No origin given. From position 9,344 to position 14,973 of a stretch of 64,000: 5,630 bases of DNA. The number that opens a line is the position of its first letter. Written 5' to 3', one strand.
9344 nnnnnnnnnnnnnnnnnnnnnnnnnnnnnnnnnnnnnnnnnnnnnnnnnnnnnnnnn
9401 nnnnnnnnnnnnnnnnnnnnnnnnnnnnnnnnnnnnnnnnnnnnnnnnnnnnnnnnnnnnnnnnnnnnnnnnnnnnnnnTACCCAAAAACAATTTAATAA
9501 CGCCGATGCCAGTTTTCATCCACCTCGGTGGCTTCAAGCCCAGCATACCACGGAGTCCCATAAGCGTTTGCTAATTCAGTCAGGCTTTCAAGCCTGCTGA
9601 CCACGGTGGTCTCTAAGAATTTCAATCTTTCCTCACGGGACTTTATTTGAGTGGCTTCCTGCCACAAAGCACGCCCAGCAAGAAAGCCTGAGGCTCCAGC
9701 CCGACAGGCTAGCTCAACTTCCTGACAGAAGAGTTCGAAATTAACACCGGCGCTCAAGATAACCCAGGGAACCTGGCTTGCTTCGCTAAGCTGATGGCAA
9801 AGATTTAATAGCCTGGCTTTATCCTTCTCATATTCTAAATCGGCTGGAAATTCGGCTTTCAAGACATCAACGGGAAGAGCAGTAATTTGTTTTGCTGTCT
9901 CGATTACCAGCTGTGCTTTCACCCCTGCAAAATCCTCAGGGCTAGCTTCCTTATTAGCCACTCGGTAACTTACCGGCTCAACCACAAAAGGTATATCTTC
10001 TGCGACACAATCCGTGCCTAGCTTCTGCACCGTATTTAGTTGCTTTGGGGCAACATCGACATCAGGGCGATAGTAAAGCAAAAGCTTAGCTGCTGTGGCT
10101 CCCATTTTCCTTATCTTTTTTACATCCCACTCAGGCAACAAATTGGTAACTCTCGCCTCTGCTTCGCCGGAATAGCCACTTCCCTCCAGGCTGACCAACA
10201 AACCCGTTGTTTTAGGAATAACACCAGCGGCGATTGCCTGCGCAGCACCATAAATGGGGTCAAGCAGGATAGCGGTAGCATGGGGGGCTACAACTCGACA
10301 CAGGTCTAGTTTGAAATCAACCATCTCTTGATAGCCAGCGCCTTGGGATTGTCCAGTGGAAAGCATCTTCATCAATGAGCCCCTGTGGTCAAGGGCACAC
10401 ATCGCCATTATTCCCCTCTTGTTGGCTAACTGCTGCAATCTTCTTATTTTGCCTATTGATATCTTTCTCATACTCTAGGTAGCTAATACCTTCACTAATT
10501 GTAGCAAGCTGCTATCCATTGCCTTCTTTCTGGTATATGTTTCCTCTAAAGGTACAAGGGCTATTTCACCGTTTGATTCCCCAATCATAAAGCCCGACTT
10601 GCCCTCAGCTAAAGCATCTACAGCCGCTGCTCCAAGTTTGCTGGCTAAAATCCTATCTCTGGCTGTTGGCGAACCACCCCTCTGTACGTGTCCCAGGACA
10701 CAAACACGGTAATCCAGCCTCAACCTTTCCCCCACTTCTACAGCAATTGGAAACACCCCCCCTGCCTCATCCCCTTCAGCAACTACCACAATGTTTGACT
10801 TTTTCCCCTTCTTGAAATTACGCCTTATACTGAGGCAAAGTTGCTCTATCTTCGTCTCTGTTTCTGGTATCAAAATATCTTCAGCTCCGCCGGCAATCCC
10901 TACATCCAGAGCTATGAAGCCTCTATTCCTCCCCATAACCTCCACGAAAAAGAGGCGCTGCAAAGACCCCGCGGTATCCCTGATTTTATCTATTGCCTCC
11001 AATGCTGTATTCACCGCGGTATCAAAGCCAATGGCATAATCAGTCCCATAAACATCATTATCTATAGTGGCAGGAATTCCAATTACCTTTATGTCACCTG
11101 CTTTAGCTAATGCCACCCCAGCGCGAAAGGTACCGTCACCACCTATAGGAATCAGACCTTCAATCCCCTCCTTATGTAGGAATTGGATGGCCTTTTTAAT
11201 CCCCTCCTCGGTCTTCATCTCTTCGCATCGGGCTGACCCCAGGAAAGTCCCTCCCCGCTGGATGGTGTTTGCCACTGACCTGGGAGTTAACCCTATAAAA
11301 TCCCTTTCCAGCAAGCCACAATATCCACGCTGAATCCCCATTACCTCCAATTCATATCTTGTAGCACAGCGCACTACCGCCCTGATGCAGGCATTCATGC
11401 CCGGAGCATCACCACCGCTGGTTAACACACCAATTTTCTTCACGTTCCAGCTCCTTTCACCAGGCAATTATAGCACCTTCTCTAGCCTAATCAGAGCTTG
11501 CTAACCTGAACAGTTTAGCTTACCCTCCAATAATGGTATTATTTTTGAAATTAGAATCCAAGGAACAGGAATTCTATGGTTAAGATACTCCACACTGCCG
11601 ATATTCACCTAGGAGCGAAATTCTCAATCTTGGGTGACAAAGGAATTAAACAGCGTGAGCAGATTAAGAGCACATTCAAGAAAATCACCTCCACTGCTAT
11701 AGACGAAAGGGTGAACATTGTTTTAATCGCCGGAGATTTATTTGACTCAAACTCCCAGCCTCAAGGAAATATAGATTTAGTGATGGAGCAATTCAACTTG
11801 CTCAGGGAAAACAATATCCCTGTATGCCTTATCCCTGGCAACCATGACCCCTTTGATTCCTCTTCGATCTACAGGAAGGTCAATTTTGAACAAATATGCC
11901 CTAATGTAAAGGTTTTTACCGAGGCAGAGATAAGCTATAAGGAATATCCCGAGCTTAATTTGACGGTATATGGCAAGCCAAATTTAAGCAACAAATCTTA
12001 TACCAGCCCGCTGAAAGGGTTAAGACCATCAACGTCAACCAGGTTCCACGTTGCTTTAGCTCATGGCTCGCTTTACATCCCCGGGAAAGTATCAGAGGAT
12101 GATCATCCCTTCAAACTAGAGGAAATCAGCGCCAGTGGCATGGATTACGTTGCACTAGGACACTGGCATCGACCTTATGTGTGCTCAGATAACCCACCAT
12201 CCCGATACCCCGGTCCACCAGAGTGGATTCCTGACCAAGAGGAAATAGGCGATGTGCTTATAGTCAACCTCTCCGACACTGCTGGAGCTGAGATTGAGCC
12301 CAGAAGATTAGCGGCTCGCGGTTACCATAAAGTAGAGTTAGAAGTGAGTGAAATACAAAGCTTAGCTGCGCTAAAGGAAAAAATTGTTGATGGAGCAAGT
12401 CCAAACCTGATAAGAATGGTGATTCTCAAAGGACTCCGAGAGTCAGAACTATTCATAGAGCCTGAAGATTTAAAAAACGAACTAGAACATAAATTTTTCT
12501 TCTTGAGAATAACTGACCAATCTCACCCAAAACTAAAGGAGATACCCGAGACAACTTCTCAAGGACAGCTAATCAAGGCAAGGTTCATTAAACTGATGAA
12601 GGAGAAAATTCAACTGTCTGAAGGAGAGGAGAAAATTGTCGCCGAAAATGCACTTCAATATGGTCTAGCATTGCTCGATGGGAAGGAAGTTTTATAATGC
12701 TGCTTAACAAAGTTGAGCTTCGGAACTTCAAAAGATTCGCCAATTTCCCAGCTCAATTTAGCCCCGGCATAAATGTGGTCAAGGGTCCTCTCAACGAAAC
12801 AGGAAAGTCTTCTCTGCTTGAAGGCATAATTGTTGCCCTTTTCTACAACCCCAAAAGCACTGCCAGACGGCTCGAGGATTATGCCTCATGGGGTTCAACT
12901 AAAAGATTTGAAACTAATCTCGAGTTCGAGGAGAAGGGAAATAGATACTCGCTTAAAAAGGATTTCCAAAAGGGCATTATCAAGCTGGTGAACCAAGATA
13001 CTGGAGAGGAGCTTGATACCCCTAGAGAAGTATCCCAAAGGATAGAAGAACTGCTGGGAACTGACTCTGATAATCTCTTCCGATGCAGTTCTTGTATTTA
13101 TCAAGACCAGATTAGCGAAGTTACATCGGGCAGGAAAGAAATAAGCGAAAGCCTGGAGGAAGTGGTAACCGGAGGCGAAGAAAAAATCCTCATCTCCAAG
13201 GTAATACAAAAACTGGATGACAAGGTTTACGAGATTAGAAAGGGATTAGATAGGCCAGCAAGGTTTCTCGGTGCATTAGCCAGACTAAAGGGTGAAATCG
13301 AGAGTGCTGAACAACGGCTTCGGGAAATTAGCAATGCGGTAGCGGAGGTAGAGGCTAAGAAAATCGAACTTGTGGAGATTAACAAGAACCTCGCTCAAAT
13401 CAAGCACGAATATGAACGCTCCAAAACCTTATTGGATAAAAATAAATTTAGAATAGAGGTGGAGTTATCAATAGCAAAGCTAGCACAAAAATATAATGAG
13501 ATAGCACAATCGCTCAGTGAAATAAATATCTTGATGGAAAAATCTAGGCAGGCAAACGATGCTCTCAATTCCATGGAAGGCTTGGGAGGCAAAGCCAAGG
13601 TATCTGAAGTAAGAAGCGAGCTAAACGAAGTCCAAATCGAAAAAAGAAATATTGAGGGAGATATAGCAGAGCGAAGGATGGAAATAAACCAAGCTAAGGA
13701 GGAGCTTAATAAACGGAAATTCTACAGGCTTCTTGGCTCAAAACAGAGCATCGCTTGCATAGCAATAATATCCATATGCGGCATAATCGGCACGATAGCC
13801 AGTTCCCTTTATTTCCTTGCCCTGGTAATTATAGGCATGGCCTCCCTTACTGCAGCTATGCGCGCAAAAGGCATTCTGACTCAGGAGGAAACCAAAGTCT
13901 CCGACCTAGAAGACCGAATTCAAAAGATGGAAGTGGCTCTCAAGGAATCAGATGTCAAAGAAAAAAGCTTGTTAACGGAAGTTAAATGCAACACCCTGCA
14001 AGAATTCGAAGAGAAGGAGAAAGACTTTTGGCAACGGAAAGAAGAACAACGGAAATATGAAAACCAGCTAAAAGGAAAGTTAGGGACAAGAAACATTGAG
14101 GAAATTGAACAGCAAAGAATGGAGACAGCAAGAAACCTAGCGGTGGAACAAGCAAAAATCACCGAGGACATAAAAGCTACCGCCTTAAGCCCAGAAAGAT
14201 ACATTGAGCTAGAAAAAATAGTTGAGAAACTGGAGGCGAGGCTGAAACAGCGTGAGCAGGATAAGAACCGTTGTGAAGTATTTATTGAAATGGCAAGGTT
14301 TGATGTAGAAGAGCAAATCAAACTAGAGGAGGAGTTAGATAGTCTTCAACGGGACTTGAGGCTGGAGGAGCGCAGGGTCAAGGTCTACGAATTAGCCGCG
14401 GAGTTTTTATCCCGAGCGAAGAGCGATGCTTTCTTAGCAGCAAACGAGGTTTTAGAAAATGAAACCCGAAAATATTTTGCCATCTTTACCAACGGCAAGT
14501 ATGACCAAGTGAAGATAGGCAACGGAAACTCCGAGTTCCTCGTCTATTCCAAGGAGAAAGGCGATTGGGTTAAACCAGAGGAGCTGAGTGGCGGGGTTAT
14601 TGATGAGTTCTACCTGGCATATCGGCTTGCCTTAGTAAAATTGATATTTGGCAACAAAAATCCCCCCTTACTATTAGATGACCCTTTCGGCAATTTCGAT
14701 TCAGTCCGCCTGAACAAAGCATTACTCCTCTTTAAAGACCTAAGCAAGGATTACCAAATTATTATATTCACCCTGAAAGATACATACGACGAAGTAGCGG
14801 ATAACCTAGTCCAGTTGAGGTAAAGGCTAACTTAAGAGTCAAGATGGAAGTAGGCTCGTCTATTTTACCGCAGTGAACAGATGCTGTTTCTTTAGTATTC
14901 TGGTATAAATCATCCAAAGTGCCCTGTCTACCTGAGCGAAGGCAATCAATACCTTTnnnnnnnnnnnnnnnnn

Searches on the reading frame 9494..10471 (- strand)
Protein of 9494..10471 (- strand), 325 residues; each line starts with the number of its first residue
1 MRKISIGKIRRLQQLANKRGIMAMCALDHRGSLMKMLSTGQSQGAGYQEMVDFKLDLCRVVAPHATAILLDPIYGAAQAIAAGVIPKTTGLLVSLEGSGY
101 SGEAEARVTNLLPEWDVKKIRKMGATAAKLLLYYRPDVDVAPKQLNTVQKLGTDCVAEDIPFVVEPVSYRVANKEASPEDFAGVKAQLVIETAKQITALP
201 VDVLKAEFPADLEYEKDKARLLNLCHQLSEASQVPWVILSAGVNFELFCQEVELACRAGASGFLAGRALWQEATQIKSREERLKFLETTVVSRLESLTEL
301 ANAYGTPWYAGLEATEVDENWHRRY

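Call 31: search_protein_families(library=pfam, proteins=[window:9494-10471:-], max_evalue=1)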
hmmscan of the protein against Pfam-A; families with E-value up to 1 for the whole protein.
window:9494-10471:- (325 aa): 1 family
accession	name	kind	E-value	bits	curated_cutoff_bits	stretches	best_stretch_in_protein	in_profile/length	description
PF01791.15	DeoC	-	8.3e-30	104.5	23.8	1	23-271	2-228/229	DeoC/LacD family aldolase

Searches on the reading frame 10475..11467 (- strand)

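Call 31: search_protein_families(library=pfam, proteins=[window:10475-11467:-], max_evalue=1)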
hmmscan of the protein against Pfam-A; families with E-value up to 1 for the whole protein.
window:10475-11467:- (330 aa): 3 families
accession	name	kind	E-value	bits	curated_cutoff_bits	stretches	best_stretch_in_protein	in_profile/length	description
PF00365.25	PFK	-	7.3e-105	350.7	30.9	1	11-286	1-277/277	Phosphofructokinase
PF01513.26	NAD_kinase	-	5.9e-06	27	25.5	1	81-133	48-104/130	ATP-NAD kinase N-terminal domain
PF00781.29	DAGK_cat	-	0.01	15.8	23.6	1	81-159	35-112/125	Diacylglycerol kinase catalytic domain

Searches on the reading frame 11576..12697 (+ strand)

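Call 31: search_protein_families(library=pfam, proteins=[window:11576-12697:+], max_evalue=1)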
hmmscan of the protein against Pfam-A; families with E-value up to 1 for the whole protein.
window:11576-12697:+ (373 aa): 4 families
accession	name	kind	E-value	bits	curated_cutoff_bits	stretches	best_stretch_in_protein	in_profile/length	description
PF00149.33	Metallophos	-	8.1e-18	66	21.5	1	3-200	2-191/191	Calcineurin-like phosphoesterase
PF12850.12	Metallophos_2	-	8.1e-06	26.4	27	1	3-206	2-125/154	Calcineurin-like phosphoesterase superfamily domain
PF15528.11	Ntox23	-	0.018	15.6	26.2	1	8-140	20-147/190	Bacterial toxin 23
PF14582.11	Metallophos_3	-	0.053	13.3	28.2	1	65-117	74-126/259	Metallophosphoesterase, calcineurin superfamily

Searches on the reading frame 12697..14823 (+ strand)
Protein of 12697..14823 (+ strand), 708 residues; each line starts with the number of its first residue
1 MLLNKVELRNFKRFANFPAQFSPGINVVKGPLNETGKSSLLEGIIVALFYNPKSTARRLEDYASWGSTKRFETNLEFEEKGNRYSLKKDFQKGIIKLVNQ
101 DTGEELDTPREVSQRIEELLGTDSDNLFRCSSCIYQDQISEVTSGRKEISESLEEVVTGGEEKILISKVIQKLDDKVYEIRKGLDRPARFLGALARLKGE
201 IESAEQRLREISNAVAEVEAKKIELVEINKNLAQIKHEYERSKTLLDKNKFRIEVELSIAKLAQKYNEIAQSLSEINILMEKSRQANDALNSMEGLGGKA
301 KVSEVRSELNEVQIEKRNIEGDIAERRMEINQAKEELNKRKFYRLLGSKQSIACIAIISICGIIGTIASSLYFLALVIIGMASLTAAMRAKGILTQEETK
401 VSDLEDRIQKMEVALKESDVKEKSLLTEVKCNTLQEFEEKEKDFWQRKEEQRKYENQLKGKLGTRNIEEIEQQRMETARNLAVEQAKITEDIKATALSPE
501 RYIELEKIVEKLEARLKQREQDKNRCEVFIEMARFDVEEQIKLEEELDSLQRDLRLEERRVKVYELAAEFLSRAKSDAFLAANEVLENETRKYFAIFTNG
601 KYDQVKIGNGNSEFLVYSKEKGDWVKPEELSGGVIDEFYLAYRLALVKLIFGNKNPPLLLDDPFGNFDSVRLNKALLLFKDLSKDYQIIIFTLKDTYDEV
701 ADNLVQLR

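Call 31: search_protein_families(library=pfam, proteins=[window:12697-14823:+], max_evalue=1)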
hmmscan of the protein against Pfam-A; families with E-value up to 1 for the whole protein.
window:12697-14823:+ (708 aa): 6 families
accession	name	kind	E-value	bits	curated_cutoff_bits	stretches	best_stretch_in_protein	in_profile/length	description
PF13476.12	AAA_23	-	2.2e-12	48.5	27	1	5-239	1-200/201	AAA domain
PF02463.25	SMC_N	-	1.1e-09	38.5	40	2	256-707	110-211/220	RecF/RecN/SMC N terminal domain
PF13514.12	AAA_27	-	0.00066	19.8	22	1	1-159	1-154/206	AAA domain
PF15145.11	DUF4577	-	0.054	13.9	27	1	325-409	16-100/128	Domain of unknown function (DUF4577)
PF12514.13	DUF3718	-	0.099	13.3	22.5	1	405-432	7-34/66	Protein of unknown function (DUF3718)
PF23991.1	DUF7310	-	0.52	11.3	40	0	190-221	21-52/83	Coiled-coil region of unknown function (DUF7310)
